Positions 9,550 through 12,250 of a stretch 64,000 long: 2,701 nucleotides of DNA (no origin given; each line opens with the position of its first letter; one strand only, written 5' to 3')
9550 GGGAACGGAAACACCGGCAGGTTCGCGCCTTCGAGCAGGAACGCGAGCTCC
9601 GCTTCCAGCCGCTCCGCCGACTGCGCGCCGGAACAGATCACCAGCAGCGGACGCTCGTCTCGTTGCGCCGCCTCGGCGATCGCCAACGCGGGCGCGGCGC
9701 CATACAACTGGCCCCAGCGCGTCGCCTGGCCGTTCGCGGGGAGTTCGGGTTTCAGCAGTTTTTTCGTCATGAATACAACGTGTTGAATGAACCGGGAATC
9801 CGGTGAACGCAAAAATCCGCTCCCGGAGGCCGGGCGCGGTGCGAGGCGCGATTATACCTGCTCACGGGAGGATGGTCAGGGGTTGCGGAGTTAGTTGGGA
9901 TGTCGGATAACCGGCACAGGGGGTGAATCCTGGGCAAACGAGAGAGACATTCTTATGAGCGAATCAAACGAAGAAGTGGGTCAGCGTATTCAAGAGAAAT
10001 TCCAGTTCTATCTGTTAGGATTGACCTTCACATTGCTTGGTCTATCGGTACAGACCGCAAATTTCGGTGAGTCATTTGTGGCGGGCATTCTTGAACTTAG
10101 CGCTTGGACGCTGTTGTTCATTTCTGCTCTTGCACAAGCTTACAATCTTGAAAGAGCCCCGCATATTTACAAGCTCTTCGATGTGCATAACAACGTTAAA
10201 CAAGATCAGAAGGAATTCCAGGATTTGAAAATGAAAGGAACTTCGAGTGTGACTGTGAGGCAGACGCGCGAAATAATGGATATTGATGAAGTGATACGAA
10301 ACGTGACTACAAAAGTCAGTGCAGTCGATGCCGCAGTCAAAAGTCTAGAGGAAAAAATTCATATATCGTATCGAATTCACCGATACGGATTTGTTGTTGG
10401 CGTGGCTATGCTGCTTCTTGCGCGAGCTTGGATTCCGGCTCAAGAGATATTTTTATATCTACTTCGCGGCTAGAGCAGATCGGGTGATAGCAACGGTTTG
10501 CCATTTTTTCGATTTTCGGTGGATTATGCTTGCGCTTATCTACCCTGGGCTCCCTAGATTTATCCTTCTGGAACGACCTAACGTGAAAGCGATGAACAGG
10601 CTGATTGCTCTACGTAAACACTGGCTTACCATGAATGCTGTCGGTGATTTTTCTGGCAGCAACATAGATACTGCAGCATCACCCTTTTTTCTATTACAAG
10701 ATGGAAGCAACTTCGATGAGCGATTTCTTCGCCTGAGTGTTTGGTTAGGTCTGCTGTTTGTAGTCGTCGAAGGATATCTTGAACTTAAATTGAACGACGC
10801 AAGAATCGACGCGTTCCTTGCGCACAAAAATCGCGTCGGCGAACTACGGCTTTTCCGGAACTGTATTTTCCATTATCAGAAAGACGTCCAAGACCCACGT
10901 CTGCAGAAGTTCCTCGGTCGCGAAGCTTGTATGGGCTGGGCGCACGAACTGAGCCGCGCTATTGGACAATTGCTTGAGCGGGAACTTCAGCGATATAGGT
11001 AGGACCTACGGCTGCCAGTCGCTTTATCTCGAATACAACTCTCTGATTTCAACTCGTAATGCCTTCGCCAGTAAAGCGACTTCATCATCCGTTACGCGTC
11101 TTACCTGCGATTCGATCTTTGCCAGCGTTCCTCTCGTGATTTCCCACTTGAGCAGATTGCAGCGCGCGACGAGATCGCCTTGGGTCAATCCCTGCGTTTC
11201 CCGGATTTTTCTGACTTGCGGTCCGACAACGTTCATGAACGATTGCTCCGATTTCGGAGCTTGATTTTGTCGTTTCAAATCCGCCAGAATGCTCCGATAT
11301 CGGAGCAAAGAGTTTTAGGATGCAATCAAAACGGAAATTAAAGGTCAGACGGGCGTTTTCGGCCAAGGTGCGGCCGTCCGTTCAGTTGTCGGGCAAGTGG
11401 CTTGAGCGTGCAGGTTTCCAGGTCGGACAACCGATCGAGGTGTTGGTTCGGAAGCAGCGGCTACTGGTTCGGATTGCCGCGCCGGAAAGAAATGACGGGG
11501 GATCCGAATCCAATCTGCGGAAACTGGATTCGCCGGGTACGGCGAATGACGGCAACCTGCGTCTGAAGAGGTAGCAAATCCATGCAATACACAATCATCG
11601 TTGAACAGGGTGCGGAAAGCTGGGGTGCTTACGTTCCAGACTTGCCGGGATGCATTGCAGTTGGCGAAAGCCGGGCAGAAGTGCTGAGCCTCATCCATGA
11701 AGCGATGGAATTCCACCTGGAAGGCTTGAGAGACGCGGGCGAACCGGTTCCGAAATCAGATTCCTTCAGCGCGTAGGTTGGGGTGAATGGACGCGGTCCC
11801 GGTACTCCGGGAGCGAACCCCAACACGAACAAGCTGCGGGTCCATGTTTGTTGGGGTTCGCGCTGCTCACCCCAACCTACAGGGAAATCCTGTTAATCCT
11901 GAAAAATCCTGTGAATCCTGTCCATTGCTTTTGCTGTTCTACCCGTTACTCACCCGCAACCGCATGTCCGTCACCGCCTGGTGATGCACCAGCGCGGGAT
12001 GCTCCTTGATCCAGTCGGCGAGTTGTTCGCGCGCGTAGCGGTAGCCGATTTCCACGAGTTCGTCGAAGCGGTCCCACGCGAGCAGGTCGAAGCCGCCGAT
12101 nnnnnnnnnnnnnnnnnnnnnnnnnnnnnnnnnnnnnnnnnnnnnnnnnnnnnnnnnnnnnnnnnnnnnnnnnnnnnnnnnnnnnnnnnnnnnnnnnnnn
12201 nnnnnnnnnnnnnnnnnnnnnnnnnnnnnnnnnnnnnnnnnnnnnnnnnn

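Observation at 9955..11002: Orphan two-gene cassette: 3-TM protein followed by a minimal HEPN-motif protein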

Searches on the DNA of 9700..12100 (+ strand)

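Call 49: search_rna_families(source=window, start=9700, end=12100, threshold=evalue, max_evalue=1)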
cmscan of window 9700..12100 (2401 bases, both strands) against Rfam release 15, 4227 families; matches with E-value up to 1: 0.
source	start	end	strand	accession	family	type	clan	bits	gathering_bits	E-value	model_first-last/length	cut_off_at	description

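Call 87: build_rna_model(alignment_id=A5, structure=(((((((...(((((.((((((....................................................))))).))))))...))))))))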
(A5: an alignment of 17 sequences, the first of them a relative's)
Model R1 built from alignment A5 (17 sequences, 96 columns); structure: as given.
model positions 78; base pairs 18; branch points 0; effective number of sequences 17; information 0.602 bits per position. Calibrated on 0.2 Mb of random sequence (short: E-values are rough).
structure used (alignment columns):
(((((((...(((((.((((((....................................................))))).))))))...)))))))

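Call 88: search_with_rna_model(model_id=R1, source=window, max_evalue=10, filters=off)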
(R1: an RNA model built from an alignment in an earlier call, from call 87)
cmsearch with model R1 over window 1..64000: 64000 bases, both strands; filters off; matches with E-value up to 10: 24.
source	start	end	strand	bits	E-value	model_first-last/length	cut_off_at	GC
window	28403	28468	+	17.5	0.076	1-78/78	no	0.71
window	6312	6396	-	13.4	0.71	1-78/78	no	0.74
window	59691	59772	+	13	0.9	1-78/78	no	0.71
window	933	988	-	12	1.5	1-78/78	no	0.66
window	18929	19011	-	11.4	2.2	1-78/78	no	0.66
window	48718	48784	-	11.1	2.6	10-71/78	no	0.72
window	35359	35390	-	10.9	2.9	1-78/78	no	0.78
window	17202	17230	-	10.6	3.4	1-78/78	no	0.48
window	40646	40764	+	10.6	3.5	7-72/78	no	0.66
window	4314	4378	-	10.4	3.7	1-78/78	no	0.69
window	11818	11856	-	10.3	4.1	1-78/78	no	0.59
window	48698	48761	+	9.9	5.1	1-78/78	no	0.67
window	20362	20392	-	9.8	5.2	1-78/78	no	0.68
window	12992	13065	+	9.8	5.3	1-78/78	no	0.74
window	8607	8639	+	9.7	5.6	1-78/78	no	0.64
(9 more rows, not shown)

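Call 89: search_with_rna_model(model_id=R1, sources=[L001, L002, L006, L012, L013, L014, L016, L018, L019, L020, L021, L022, L023, L024, L025, L026, L027, L028, L029, L030, L031, L032, L033, L034, L035, L036, L037, L038, L039, L040, L041, L042, L043, L044, L045, L046, L047, L048, L049, L050, L051, L052, L053, L054, L055, L056, L057, L058], max_evalue=0.1)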
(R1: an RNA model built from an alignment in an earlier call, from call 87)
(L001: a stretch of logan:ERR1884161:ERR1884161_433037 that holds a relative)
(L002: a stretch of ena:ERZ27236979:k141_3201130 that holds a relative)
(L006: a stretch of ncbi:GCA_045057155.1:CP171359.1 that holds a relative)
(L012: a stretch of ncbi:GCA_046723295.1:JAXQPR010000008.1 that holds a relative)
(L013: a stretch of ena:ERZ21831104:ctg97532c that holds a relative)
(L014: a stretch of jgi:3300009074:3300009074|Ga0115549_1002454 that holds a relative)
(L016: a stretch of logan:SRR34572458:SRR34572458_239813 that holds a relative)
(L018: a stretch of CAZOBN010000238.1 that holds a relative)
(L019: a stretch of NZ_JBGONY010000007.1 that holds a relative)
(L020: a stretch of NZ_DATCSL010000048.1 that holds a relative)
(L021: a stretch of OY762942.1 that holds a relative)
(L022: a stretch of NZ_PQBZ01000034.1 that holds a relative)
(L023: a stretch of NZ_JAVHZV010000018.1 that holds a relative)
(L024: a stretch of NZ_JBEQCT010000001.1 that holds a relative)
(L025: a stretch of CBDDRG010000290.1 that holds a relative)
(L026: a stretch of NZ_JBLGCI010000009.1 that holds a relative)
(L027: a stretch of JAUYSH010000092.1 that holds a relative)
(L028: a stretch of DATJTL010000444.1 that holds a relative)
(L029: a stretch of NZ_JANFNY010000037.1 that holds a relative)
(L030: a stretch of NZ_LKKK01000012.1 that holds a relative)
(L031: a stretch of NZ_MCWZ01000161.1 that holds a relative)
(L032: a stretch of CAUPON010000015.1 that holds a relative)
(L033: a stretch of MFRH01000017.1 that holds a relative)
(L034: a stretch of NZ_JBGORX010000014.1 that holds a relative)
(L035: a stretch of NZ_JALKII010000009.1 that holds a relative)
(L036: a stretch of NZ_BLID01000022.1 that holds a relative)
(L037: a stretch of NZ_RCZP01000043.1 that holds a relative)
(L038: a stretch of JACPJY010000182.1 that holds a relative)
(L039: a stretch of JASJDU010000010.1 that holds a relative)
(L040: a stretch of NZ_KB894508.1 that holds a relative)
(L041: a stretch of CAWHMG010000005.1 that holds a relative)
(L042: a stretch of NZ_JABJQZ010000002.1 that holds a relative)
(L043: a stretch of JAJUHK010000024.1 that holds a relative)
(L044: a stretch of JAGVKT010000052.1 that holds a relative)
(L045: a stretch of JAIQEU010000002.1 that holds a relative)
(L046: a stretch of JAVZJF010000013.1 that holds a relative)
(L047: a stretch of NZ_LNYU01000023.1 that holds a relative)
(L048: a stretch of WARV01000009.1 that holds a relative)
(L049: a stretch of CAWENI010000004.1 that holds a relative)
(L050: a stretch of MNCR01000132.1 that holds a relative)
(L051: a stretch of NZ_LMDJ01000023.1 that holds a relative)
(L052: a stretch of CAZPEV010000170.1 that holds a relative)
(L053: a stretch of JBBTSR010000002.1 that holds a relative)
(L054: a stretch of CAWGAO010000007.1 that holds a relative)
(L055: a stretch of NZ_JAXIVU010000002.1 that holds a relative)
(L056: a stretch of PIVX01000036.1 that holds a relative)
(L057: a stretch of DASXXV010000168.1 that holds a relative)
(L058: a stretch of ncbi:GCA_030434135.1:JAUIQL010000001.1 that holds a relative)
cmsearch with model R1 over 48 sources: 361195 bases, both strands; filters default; matches with E-value up to 0.1: 79.
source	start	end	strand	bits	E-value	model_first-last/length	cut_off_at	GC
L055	4437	4514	+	65.4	1.3e-12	1-78/78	no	0.6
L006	4822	4899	+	64.8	1.8e-12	1-78/78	no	0.63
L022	4430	4507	+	59.6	3.2e-11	1-78/78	no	0.56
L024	4427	4498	+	58.6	5.4e-11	1-78/78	no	0.64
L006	6513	6590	+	54.4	5.8e-10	1-78/78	no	0.62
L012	8008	8090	+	54.4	5.8e-10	1-78/78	no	0.58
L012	7331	7400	+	53.7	8.6e-10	1-78/78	no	0.61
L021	8250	8325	+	51.2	3.4e-09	1-78/78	no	0.51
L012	6350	6439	+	50.1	6.1e-09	1-78/78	no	0.57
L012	4279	4354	+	50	6.3e-09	1-78/78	no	0.53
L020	4427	4505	+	48.7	1.3e-08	1-78/78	no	0.52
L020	1172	1255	+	47.6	2.4e-08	1-78/78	no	0.58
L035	1968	2045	+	47.1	3.3e-08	1-78/78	no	0.63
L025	4448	4516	+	46.6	4.3e-08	1-78/78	no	0.71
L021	7785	7856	+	46.2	5.4e-08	1-78/78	no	0.51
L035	2401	2484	+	44.6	1.3e-07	1-78/78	no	0.56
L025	3924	3981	+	44.2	1.6e-07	1-78/78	no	0.67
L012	5514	5574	+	44.2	1.7e-07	1-78/78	no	0.62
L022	3255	3326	+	42.7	3.7e-07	1-78/78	no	0.53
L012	4905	4981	+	41.4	7.7e-07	1-78/78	no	0.57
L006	5446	5529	+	39.6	2e-06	1-78/78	no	0.61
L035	1156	1230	+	39.1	2.7e-06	1-78/78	no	0.57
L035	3403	3450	+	38.6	3.5e-06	1-78/78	no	0.52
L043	2413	2483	+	38.2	4.5e-06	1-78/78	no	0.54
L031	756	878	+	38.2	4.5e-06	1-78/78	no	0.46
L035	3880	3984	+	37.9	5.3e-06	1-78/78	no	0.54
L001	946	1004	+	37.8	5.5e-06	1-78/78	no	0.64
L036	4347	4474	+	37.7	6e-06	1-78/78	no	0.49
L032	4490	4558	+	36.5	1.2e-05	1-78/78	no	0.62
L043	80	148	+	36.2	1.4e-05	1-78/78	no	0.51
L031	2330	2436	+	35.9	1.6e-05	1-78/78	no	0.41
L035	4437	4515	+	35.8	1.7e-05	1-78/78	no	0.56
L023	1805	1885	+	33.1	7.3e-05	1-78/78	no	0.56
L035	5355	5411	+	33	7.8e-05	1-78/78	no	0.6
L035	2766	2822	+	33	8e-05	1-78/78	no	0.6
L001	1520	1577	+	32.9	8.4e-05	1-78/78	no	0.67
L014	6516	6623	+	32.6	9.9e-05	1-78/78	no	0.49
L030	4435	4512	+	32.4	0.00011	1-78/78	no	0.6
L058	1795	1921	+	31.5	0.00019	1-78/78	no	0.48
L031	3919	4017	+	31.2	0.00022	1-78/78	no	0.45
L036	2287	2411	+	31.1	0.00022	1-78/78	no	0.44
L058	5008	5135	+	30.8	0.00027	1-78/78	no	0.41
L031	1381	1487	+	30.8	0.00027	1-78/78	no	0.41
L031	217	313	+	30.6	0.0003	1-78/78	no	0.47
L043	965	1051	+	30.3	0.00035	1-78/78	no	0.67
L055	5445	5515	+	29.9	0.00043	1-78/78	no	0.52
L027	4472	4552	+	29.9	0.00045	1-78/78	no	0.59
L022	1447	1547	+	29.8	0.00047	1-78/78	no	0.46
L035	7932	8045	+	29.5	0.00054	1-78/78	no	0.49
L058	6295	6423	+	29.5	0.00054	1-78/78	no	0.42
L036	2925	3048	+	29.3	0.00061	1-78/78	no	0.48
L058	1198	1326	+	29.3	0.00062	1-78/78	no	0.42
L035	6476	6550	+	29.1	0.0007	1-78/78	no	0.65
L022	2044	2143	+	28.8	0.0008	1-78/78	no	0.44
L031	2673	2779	+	28.1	0.0012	1-78/78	no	0.43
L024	323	429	+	27.9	0.0013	1-78/78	no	0.36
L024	3916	3987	+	27.7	0.0015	1-78/78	no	0.46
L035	6041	6118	+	27.6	0.0016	1-78/78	no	0.59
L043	3383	3430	+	27.4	0.0018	1-78/78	no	0.58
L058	3458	3584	+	27.2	0.0019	1-78/78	no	0.45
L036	128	251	+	27.1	0.0021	1-78/78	no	0.45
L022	879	983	+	27.1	0.0021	1-78/78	no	0.49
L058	2921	3048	+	26.2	0.0034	1-78/78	no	0.45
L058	7016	7074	+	25.8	0.0043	1-78/78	no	0.41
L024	6066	6190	+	25.7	0.0044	1-78/78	no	0.44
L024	6622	6737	+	25.7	0.0045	1-78/78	no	0.52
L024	4857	4949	+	24.8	0.0075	1-78/78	no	0.39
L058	4430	4556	+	24.6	0.0081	1-78/78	no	0.44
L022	2647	2746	+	24.5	0.0087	1-78/78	no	0.46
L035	343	450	+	24.4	0.0093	1-78/78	no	0.45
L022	6117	6218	+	24.3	0.0096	1-78/78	no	0.41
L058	3859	3986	+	23.5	0.015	1-78/78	no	0.42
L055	3890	3987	+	22.8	0.022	1-78/78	no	0.41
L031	3470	3594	+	22.4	0.028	1-78/78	no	0.38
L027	3923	4003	+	22.3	0.03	1-78/78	no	0.59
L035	4939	5073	+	22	0.035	1-78/78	no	0.44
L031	1997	2092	+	21.7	0.042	1-78/78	no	0.46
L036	600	726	+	20.7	0.073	1-78/78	no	0.47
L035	7464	7534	+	20.6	0.078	1-78/78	no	0.52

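Call 97: search_with_rna_model(model_id=R1, sources=[L063, L064, L065, L066, L067, L068, L069, L070, L071, L072, L073, L074, L075, L076, L077, L078, L079, L080, L081, L082, L083, L084, L085, L086, L087, L088, L089, L090, L091, L092, L093, L094, L095, L096, L097, L098, L099, L100, L101, L102, L103, L104, L105, L106, L107, L108, L109, L110, L111, L112, L113, L114, L115, L116, L117, L118, L119, L120, L121, L122, L123, L124, L125], max_evalue=0.05)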
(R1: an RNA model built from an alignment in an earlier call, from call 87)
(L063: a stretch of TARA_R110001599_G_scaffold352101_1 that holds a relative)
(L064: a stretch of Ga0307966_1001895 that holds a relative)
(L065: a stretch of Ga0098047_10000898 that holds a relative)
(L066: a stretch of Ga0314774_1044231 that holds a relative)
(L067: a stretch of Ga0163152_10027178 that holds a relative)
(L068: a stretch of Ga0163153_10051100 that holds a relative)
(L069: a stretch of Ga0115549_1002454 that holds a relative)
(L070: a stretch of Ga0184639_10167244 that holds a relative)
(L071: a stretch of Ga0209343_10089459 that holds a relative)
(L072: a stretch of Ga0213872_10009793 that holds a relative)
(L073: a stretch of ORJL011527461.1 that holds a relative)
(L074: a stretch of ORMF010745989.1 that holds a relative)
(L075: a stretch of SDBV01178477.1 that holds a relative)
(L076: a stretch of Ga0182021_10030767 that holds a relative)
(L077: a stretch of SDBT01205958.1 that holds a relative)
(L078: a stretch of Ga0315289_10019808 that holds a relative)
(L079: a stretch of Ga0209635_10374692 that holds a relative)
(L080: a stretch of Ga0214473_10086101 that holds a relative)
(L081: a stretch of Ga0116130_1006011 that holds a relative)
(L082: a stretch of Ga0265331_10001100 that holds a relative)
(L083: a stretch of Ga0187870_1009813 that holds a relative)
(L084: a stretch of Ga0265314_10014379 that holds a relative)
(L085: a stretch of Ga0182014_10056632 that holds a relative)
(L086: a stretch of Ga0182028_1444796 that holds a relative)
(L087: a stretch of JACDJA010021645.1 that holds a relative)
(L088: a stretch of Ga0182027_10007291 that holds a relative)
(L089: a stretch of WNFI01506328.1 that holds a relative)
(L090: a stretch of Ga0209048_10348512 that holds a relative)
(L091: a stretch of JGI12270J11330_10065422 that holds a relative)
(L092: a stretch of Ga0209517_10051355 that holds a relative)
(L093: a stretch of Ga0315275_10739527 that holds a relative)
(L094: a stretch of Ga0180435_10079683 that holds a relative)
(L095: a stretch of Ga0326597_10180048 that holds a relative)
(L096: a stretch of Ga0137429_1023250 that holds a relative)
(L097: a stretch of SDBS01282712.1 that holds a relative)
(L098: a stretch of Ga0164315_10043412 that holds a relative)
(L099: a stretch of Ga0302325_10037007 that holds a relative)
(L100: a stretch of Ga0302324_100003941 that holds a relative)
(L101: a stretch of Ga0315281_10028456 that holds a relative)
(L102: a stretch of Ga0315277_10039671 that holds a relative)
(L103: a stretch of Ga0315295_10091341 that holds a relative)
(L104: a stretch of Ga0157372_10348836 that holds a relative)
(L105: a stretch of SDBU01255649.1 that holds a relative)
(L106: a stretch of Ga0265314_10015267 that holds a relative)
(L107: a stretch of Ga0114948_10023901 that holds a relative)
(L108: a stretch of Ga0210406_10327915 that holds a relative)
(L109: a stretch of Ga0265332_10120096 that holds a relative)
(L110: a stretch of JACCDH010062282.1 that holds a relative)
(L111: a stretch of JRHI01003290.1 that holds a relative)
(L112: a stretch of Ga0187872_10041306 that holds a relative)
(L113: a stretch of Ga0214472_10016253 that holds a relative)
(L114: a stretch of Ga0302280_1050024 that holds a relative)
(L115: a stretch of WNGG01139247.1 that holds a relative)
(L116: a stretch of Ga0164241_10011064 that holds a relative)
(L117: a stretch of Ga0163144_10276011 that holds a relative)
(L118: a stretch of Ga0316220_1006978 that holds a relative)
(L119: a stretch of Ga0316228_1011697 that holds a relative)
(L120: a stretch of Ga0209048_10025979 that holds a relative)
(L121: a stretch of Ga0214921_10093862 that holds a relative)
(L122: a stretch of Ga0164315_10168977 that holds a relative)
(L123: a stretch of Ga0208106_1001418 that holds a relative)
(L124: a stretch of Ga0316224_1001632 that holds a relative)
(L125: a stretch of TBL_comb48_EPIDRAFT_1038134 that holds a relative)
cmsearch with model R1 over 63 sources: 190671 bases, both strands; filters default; matches with E-value up to 0.05: 32.
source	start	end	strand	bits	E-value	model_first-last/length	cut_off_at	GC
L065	3013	3090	+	60.8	8.6e-12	1-78/78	no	0.6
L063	2269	2346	+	58.6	3e-11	1-78/78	no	0.58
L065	3698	3769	+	39.5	1.2e-06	1-78/78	no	0.54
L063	1657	1740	+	38.1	2.5e-06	1-78/78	no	0.6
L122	1590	1670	+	33.4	3.4e-05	1-78/78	no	0.59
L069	3016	3123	+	32.6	5.2e-05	1-78/78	no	0.49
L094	2358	2432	+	32.2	6.3e-05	1-78/78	no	0.48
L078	3007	3075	+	31.6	9e-05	1-78/78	no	0.68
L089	2259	2316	+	31.3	0.00011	1-78/78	no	0.59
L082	3416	3475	+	30.8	0.00014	1-78/78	no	0.6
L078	128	187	+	30.5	0.00017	1-78/78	no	0.6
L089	1606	1668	+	29.9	0.00023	1-78/78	no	0.73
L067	3595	3651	+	28.8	0.00043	1-78/78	no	0.54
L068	1282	1338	+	28.8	0.00043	1-78/78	no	0.54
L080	2411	2467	+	28.4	0.00054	1-78/78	no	0.53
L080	672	729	+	28.3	0.00056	1-78/78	no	0.5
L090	632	692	+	27.4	0.00092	1-78/78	no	0.64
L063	1099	1159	+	26.7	0.0014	1-78/78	no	0.56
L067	4573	4637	+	26.5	0.0015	1-78/78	no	0.62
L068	2260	2324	+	26.5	0.0015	1-78/78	no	0.62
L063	4556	4674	+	26.4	0.0016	1-78/78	no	0.44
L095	96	185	+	26.1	0.0019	1-78/78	no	0.59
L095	701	790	+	25.7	0.0024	1-78/78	no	0.54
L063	3400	3459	+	25.4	0.0028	1-78/78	no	0.58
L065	2398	2484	+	25.3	0.0029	1-78/78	no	0.68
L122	999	1070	+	24.9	0.0038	1-78/78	no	0.47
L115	1171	1248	+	24.6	0.0043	1-78/78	no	0.69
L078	2409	2467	+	23.6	0.0076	1-78/78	no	0.61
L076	3949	4003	+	22.2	0.017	1-78/78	no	0.51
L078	870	935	+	21.4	0.025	1-78/78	no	0.61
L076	3207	3267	+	21.4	0.026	1-78/78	no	0.69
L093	539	602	+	21.2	0.029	1-78/78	no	0.61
